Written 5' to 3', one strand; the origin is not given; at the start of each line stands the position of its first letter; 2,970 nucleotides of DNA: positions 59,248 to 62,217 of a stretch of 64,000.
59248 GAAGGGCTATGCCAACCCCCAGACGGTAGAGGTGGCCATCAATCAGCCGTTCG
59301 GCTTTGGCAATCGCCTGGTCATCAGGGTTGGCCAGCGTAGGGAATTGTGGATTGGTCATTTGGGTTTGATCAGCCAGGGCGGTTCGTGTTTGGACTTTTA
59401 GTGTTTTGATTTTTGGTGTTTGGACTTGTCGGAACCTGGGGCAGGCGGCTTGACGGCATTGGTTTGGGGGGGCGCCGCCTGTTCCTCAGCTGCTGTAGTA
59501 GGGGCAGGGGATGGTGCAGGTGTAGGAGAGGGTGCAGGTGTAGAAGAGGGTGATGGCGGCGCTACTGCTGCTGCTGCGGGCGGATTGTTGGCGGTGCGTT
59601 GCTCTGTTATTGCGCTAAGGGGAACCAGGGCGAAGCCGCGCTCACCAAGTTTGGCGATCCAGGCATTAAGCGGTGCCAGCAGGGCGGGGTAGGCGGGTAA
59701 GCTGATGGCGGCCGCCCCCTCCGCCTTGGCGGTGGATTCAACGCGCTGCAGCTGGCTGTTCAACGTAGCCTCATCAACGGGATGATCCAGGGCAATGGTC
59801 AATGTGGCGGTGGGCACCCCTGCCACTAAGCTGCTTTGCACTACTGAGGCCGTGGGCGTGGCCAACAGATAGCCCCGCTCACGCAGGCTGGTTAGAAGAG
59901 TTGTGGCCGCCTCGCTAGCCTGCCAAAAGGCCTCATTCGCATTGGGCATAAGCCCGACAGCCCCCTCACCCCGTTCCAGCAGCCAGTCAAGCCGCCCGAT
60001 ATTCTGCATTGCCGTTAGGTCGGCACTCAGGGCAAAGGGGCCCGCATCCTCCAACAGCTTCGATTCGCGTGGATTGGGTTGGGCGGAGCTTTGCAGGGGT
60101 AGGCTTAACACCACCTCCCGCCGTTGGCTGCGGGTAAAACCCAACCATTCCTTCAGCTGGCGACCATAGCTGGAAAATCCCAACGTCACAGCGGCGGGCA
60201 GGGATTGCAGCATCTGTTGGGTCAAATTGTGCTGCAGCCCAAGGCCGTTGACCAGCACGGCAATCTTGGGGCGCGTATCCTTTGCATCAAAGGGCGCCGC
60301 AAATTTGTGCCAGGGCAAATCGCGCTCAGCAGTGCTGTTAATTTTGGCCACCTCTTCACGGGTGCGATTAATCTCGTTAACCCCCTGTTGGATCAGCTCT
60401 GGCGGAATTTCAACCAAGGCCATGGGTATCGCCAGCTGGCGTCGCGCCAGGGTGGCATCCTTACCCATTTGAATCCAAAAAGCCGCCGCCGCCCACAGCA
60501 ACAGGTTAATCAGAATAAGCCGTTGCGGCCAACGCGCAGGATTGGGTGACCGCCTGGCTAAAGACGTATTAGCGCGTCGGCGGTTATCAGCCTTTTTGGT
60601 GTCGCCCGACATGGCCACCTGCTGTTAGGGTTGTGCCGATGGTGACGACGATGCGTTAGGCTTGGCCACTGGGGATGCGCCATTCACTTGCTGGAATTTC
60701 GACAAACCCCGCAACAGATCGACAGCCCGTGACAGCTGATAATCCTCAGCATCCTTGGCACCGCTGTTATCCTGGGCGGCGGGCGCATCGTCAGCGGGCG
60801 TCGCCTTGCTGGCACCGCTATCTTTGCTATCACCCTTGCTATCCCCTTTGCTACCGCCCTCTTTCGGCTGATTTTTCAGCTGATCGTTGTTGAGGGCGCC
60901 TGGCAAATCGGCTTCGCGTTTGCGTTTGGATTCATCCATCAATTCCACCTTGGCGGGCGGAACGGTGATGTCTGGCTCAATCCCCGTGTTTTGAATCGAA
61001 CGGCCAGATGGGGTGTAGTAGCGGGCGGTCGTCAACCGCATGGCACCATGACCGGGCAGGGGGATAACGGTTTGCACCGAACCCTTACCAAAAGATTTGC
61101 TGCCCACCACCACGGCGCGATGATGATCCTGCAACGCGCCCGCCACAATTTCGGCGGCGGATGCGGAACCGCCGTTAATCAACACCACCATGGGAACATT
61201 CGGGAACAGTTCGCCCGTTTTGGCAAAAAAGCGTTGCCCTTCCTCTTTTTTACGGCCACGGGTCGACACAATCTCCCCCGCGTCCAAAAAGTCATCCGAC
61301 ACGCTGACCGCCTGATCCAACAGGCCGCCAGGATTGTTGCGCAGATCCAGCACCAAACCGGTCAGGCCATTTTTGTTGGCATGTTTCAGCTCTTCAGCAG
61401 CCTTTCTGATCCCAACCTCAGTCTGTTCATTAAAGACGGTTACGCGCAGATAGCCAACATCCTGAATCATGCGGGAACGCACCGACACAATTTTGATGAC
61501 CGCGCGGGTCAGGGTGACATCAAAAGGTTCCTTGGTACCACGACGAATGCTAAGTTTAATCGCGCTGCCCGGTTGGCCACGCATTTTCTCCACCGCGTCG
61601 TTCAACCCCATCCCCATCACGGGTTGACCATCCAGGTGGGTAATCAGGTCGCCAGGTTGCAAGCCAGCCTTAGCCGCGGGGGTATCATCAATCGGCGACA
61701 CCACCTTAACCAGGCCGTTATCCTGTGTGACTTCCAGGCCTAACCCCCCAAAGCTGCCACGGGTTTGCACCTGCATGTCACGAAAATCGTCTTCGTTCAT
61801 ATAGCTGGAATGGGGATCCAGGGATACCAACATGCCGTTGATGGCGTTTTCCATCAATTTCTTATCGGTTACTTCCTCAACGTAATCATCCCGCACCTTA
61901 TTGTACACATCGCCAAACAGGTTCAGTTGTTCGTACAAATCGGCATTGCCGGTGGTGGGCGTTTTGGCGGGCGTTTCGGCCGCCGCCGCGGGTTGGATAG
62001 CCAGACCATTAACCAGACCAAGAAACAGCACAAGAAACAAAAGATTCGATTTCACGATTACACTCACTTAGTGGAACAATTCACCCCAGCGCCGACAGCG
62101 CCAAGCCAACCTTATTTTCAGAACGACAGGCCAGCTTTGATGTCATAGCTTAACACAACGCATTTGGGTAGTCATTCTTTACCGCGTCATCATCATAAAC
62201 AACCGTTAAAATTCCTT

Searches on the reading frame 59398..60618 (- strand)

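Call 3: search_protein_families(library=pfam, proteins=[window:59398-60618:-], max_evalue=0.01)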
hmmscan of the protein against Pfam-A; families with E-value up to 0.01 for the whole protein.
window:59398-60618:- (406 aa): 1 family
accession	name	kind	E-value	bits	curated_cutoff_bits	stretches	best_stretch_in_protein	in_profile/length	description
PF04748.18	Polysacc_deac_2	-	6.2e-30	104.3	27.5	1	121-337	1-211/212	Divergent polysaccharide deacetylase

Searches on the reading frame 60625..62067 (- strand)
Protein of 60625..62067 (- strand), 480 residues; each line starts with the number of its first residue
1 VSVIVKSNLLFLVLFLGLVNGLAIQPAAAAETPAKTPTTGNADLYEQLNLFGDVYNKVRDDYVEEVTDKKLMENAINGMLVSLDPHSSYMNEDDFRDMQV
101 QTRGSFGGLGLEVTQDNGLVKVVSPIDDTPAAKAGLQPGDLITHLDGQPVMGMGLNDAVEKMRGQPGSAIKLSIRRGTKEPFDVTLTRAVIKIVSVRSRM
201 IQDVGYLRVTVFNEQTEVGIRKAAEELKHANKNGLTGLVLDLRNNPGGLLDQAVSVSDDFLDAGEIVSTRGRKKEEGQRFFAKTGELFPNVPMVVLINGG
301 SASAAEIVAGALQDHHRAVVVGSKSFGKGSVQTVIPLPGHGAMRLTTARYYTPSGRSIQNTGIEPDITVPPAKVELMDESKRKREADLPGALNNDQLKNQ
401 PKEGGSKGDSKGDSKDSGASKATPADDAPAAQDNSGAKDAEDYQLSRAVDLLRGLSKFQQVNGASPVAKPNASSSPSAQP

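Call 3: search_protein_families(library=pfam, proteins=[window:60625-62067:-], max_evalue=0.01)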
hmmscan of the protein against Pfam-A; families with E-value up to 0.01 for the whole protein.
window:60625-62067:- (480 aa): 5 families
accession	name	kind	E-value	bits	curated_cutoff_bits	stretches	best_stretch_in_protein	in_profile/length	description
PF03572.23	Peptidase_S41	-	3.2e-57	193.2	24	1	203-369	1-165/165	Peptidase family S41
PF17820.7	PDZ_6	-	2.4e-13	50.1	27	1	122-176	2-54/54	PDZ domain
PF13180.12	PDZ_2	-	5.7e-12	46.2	27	1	107-180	1-73/80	PDZ domain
PF22694.1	CtpB_N-like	-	4.8e-11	43.4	27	1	41-93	33-84/85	Activating protease CtpB N-terminal domain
PF00595.29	PDZ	-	7.3e-09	36.3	23.2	1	105-174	8-80/81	PDZ domain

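Call 12: find_related_loci(query=window:60625-62067:-, collection=genome_contigs, flank=6000)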
Query window:60625-62067:- (480 aa) in genome_contigs; peptide patterns used: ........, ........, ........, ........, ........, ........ (x = any residue, [..] = any of these).
100 stretches matched a pattern; 37 encode a relative of the query (tblastn E <= 1e-3); 37 distinct loci.
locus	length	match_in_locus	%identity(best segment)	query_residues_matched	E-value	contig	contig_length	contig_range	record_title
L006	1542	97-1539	97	1-480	0e+0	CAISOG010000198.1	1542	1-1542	MAG: uncultured Holosporaceae bacterium isolate Loclat_bin-11545 genome assembly, contig: bin-11545:198/256, whole genom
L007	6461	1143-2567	93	3-480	0e+0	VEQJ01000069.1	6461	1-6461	MAG: Alphaproteobacteria bacterium isolate ZLKRG11 NODE_14501_length_6461_cov_2.282918, whole genome shotgun sequence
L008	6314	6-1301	59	27-474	2e-166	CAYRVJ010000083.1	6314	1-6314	MAG TPA_asm: uncultured Alphaproteobacteria bacterium isolate SRP219642_co5_490 genome assembly, contig: NODE_18859_leng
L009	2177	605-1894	59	18-458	1e-174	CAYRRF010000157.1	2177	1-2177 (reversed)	MAG TPA_asm: uncultured Bdellovibrionales bacterium isolate SRP278252_co1_172 genome assembly, contig: NODE_115251_lengt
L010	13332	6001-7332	57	10-479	5e-159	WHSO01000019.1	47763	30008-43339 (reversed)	MAG: Alphaproteobacteria bacterium isolate Dino_bin8 k141_527320_length_47763_cov_42.1308, whole genome shotgun sequence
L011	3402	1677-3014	57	34-470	1e-160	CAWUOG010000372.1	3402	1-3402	MAG: uncultured Alphaproteobacteria bacterium isolate SRR1514963_binner123_34_1705335394 genome assembly, contig: ERZ118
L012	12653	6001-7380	55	15-468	1e-153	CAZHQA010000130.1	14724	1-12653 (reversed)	MAG TPA_asm: uncultured Reyranella sp. isolate binchicken_co50_192 genome assembly, contig: NODE_4735_length_14724_cov_8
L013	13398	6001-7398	55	15-470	4e-153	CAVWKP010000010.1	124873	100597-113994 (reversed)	MAG: uncultured Alphaproteobacteria bacterium isolate MFD05521.bin.2.117 genome assembly, contig: contig_138106, whole g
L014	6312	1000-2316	56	34-458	5e-154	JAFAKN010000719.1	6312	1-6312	MAG: Alphaproteobacteria bacterium isolate CP_BE_RX_12 BE_RX_k147_3715904, whole genome shotgun sequence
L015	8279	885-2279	51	1-460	8e-153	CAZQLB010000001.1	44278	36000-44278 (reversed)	MAG TPA_asm: uncultured Pseudobdellovibrionaceae bacterium isolate SRP296810_co1_2 genome assembly, contig: NODE_674_len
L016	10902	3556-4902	57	28-480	2e-152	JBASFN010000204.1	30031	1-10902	MAG: Alphaproteobacteria bacterium isolate MFD03500_ilm_asm_bin21 k127_92385, whole genome shotgun sequence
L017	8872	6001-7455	53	10-458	4e-152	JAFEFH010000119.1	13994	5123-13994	MAG: Proteobacteria bacterium isolate SZAS LIN-13 LIN-653__119__length-13994, whole genome shotgun sequence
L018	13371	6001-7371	55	15-466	4e-152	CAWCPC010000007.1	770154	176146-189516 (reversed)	MAG: uncultured Alphaproteobacteria bacterium isolate MFD04967.bin.1.213 genome assembly, contig: contig_50738, whole ge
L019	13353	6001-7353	55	15-458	9e-152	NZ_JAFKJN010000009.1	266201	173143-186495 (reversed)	MAG: Reyranella sp. isolate SCN18_10_11_15_R4_P_68_349 SCN18_10_11_15_R4_P_scaffold_56, whole genome shotgun sequence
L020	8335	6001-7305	56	35-458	1e-151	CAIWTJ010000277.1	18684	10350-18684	MAG: Enhydrobacter aerosaccus isolate Umea3p3_bin-0614 genome assembly, contig: bin-0614:277/306, whole genome shotgun s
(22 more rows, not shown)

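Call 74: search_protein_families(library=pfam, proteins=[L010:4722-5984:+], max_evalue=0.01)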
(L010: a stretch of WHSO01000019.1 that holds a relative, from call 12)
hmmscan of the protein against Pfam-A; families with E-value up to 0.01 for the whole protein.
L010:4722-5984:+ (420 aa): 3 families
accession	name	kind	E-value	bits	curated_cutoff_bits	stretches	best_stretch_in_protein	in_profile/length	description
PF01551.29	Peptidase_M23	-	8.1e-20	71.3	28.7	1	317-409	3-96/96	Peptidase family M23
PF11932.13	DUF3450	-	0.00018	21.4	32.6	1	20-131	4-114/241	Protein of unknown function (DUF3450)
PF03938.19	OmpH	-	0.00036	21.2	32.4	0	157-256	20-118/141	Outer membrane protein (OmpH-like)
